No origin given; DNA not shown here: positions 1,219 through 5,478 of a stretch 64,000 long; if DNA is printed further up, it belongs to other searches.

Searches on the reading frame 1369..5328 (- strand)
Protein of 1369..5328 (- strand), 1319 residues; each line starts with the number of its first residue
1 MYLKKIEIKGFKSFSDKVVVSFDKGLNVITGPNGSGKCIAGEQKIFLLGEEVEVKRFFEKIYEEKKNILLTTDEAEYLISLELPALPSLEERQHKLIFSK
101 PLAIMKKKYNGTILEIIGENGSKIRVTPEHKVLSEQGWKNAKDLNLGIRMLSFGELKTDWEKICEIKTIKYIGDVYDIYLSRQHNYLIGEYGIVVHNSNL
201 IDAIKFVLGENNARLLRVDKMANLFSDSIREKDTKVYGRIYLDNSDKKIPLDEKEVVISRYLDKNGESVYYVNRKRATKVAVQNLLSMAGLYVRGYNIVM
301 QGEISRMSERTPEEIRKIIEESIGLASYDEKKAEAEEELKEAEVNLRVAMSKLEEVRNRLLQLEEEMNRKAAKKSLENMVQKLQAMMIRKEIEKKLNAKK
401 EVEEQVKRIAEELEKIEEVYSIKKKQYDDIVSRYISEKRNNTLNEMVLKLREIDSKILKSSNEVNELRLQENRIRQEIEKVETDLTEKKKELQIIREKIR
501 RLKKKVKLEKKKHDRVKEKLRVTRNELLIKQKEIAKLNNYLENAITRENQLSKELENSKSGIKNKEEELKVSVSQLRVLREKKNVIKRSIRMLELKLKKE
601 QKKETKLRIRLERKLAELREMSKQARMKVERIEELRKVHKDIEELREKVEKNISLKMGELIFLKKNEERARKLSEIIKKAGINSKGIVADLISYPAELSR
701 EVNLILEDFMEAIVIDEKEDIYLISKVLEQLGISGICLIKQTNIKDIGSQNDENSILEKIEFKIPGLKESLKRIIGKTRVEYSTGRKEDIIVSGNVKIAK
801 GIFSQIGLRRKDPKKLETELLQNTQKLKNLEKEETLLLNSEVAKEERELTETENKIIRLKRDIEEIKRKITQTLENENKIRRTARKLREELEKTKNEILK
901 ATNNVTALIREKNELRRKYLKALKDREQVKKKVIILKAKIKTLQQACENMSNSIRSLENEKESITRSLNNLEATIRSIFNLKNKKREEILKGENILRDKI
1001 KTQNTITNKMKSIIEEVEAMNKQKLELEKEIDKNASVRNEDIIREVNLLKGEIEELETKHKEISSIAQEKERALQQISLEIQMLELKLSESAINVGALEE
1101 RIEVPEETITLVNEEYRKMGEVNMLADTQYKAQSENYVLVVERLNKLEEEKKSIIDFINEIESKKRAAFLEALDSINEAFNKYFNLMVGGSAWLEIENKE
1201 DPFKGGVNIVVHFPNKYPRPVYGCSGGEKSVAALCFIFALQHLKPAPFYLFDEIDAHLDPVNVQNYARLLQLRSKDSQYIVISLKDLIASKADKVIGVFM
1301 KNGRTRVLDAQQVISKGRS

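Call 29: search_protein_families(library=pfam, proteins=[window:1369-5328:-])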
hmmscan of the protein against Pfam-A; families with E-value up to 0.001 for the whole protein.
window:1369-5328:- (1319 aa): 4 families
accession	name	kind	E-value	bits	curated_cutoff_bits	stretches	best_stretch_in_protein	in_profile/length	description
PF02463.25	SMC_N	-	6.9e-51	173.2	40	3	478-1303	83-217/220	RecF/RecN/SMC N terminal domain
PF13476.12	AAA_23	-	9.3e-11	43.2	27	2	5-37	1-32/201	AAA domain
PF14890.11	Intein_splicing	-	1.2e-09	38.6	35.8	1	94-197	31-155/155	Intein splicing domain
PF13304.12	AAA_21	-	0.00019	22.1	27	1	1003-1270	49-283/304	AAA domain, putative AbiEii toxin, Type IV TA system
